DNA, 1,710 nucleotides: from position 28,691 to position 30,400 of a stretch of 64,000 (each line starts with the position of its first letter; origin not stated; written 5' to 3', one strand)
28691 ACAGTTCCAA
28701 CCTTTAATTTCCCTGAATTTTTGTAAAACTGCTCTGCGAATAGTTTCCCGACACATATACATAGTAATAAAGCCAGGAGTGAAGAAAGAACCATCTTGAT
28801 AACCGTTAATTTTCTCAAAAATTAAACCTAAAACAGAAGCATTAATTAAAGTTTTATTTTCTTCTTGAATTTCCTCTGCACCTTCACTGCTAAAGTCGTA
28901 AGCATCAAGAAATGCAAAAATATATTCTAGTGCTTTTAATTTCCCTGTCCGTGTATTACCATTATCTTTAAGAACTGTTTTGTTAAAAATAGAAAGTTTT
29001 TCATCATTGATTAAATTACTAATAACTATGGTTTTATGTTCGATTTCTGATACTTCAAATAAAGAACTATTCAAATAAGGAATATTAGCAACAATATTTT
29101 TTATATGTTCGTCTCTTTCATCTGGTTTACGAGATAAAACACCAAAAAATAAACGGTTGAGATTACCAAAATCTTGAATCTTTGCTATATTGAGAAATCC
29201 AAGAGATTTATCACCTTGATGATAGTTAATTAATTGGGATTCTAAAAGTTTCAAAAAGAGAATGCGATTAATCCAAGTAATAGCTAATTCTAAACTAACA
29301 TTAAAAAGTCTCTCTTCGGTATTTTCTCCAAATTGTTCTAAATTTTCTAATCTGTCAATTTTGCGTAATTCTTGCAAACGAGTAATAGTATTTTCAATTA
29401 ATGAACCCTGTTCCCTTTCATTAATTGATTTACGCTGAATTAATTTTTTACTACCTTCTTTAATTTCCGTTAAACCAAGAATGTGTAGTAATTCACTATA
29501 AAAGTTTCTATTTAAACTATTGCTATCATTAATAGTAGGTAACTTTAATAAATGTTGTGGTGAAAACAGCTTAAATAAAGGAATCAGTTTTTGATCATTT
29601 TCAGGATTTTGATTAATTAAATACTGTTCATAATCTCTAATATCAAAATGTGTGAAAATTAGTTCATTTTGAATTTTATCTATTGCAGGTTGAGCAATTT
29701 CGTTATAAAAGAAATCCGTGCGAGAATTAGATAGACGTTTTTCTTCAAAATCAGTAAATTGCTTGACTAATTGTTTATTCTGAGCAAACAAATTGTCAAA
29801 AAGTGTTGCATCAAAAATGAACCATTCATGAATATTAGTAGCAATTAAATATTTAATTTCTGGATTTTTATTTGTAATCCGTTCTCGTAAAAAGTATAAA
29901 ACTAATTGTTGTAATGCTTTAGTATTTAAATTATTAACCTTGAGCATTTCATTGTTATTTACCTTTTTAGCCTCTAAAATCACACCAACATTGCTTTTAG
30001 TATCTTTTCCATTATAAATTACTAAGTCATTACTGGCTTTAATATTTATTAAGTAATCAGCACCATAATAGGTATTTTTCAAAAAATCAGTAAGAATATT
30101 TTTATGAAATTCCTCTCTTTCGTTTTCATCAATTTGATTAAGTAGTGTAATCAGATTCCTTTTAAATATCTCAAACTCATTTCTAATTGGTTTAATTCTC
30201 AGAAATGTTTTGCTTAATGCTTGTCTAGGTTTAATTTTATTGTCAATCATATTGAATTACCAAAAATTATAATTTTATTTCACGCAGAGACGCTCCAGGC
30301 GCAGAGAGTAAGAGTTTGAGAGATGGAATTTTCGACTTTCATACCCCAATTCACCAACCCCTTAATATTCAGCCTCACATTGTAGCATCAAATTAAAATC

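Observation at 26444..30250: Solitary, strongly AT-rich Type IIG restriction-modification enzyme lodged immediately after atpBE and sharing its terminator hairpin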

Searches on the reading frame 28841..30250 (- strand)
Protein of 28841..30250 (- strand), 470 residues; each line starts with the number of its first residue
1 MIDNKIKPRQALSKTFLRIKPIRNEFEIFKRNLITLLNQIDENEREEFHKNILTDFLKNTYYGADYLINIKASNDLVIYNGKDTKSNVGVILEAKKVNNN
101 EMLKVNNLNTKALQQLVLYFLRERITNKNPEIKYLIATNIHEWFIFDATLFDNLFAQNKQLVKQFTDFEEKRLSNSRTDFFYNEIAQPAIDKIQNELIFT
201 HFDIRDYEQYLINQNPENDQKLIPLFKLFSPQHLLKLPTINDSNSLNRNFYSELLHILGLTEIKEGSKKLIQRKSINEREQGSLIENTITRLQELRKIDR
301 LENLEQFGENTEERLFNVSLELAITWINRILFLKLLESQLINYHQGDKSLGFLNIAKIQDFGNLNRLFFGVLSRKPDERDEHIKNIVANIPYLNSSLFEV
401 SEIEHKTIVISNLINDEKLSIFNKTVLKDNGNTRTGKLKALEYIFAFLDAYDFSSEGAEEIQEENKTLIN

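Call 28: search_protein_representatives(protein=window:28841-30250:-)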
Query: 470 residues. Proteins with E-value up to 0.001 (for the whole library): 1434; up to 1e-10: 1080; up to 1e-30: 642. The best 150 are listed.
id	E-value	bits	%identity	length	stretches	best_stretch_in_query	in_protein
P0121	4.3e-183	625.8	65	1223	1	4-470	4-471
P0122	2.7e-180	616.6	62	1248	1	6-470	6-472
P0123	1.1e-171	588.3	62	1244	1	6-470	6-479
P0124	4.5e-170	582.9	61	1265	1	4-470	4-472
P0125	1.3e-165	568.2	59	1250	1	6-470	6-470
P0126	4.4e-165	566.4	57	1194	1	6-470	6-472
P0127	1.6e-163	561.3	53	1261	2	3-470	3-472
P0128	1.8e-160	551.3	58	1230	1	4-470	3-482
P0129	1.9e-160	551.2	56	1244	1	6-470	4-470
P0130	2.7e-160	550.7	59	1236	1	1-470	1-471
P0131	1.6e-159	548.2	57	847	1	6-470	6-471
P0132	2.3e-158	544.3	58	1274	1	4-470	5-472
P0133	1.3e-149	515.5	54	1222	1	6-470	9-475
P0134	7.4e-147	506.4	54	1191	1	3-470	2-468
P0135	6.9e-145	499.9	53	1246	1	11-469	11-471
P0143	2.0e-135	468.7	57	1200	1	7-470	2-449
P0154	3.2e-130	451.6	50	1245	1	7-470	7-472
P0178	6.4e-120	417.6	48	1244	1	8-470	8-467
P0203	3.6e-111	388.8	49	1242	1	4-470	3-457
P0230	8.3e-105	367.8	47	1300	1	6-470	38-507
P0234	6.6e-104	364.9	47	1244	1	7-470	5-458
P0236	1.2e-103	364.0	45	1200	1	6-470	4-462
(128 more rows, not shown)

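Call 32: search_solved_structures(query=A1, max_evalue=10, show_alignments=2)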
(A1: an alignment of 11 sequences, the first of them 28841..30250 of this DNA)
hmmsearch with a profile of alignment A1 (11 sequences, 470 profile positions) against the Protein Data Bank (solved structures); distinct sequences matched with E-value up to 10: 0.

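Call 41: predict_structure(alignment_id=A1)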
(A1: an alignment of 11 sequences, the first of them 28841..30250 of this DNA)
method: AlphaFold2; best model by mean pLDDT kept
length: 470 residues; sequences in the alignment: 11
mean_pLDDT: 75.5   pTM: 0.56
mean pLDDT of the five models: 75.5, 67.6, 60.3, 55.4, 52.4
residues with pLDDT >= 90: 69; 70-90: 260; 50-70: 110; < 50: 31
segments of 3 or more residues with pLDDT < 50: 239-246, 389-393, 454-470
pLDDT, mean of each block of 10 residues (from residue 1): 79 77 89 90 83 89 74 67 67 77 85 90 83 89 91 87 91 83 90 89 91 79 91 71 51 87 72 83 84 78 78 84 76 68 58 60 60 58 55 52 59 69 82 83 81 42 29
secondary structure, 60 per line:
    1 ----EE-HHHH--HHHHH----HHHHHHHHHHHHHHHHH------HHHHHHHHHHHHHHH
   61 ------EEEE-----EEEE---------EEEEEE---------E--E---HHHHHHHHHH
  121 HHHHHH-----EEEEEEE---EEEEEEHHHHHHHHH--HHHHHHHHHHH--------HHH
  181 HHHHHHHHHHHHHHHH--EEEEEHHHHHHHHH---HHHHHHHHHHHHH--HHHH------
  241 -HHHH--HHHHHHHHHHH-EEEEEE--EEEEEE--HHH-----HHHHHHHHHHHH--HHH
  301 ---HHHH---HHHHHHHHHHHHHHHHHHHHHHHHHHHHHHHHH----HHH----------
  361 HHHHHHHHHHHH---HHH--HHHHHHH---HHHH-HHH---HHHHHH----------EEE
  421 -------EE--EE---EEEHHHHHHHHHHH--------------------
elements in order: H8-11 H14-18 H23-39 H46-60 E67-70 E76-79 E89-94 H111-126 E132-138 E142-147 H148-156 H159-169 H178-196 E199-203 H204-212 H216-228 H231-234 H242-245 H248-258 E260-265 E268-273 H284-295 H304-307 H311-343 H361-372 H381-387 H391-394 H402-407 E418-420 E437-439 H440-450

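Call 59: list_cluster_members(proteins=[P0121, P0122, P0123, P0125, P0129, P0135, P0154, P0178, P0234, P0203])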
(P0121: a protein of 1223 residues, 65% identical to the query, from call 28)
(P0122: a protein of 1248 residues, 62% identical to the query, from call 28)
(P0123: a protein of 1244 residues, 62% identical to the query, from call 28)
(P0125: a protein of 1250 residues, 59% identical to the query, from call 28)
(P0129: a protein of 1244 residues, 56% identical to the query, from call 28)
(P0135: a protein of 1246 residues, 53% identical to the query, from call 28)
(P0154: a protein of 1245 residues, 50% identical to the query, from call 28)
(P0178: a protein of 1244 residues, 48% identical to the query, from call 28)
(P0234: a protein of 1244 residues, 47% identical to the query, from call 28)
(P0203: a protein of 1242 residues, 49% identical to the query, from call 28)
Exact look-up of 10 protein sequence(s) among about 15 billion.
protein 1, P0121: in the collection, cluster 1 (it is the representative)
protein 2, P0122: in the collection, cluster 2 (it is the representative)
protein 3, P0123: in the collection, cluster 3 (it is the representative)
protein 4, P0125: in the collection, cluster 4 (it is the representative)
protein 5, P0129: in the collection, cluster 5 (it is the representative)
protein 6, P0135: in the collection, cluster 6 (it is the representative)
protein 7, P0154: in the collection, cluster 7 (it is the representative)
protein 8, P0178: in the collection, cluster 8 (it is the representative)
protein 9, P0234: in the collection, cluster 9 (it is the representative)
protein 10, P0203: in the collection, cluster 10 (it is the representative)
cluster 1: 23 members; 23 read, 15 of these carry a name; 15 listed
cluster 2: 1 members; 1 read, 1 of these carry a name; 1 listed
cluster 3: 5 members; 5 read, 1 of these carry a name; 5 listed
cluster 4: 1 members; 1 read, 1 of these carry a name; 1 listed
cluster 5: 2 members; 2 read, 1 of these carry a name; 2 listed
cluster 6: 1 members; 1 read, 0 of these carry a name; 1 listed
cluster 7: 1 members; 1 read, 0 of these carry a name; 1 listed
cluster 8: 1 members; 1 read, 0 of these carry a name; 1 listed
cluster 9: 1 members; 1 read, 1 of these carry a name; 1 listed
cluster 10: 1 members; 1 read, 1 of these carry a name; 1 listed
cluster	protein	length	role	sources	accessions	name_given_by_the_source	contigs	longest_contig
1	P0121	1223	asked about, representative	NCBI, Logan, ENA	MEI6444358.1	MAG: Eco57I restriction-modification methylase domain-containing protein [Nostocales ...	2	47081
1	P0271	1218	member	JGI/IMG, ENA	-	hypothetical protein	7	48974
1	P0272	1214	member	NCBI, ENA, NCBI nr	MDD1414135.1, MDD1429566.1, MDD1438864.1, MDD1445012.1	Eco57I restriction-modification methylase domain-containing protein [Dolichospermum sp. ...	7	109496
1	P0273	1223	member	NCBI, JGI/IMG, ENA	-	adenine-specific DNA-methyltransferase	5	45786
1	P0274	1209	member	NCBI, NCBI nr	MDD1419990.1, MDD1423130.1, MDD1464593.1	Eco57I restriction-modification methylase domain-containing protein [Dolichospermum sp. ...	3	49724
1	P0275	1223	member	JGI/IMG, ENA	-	hypothetical protein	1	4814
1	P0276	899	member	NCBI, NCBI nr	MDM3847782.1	MAG: Eco57I restriction-modification methylase domain-containing protein [Aphanizomenon ... | Eco57I restriction-modification methylase domain-containing protein [Aphanizomenon ...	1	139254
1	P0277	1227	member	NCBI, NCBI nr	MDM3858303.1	MAG: Eco57I restriction-modification methylase domain-containing protein [Aphanizomenon ... | Eco57I restriction-modification methylase domain-containing protein [Aphanizomenon ...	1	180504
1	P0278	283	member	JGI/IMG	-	hypothetical protein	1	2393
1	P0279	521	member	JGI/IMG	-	hypothetical protein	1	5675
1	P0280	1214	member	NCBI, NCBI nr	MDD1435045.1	Eco57I restriction-modification methylase domain-containing protein [Dolichospermum sp. ...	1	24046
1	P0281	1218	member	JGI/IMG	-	hypothetical protein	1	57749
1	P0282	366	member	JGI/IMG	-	hypothetical protein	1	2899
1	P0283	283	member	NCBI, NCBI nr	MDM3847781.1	MAG: TaqI-like C-terminal specificity domain-containing protein [Aphanizomenon gracile ... | TaqI-like C-terminal specificity domain-containing protein [Aphanizomenon gracile ...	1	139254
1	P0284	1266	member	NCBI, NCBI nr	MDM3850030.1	MAG: Eco57I restriction-modification methylase domain-containing protein [Aphanizomenon ... | Eco57I restriction-modification methylase domain-containing protein [Aphanizomenon ...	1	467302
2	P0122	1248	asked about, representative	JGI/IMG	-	type II restriction/modification system DNA methylase subunit YeeA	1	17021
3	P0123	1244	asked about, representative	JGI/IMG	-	-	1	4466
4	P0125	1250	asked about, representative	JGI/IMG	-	hypothetical protein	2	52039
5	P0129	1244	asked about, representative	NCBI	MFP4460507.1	MAG: Eco57I restriction-modification methylase domain-containing protein [Candidatus ...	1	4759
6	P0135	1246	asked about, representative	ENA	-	-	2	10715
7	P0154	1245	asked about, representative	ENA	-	-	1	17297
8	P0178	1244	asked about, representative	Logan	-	-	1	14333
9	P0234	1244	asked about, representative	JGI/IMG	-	adenine-specific DNA-methyltransferase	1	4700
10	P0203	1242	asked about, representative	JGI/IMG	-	adenine-specific DNA-methyltransferase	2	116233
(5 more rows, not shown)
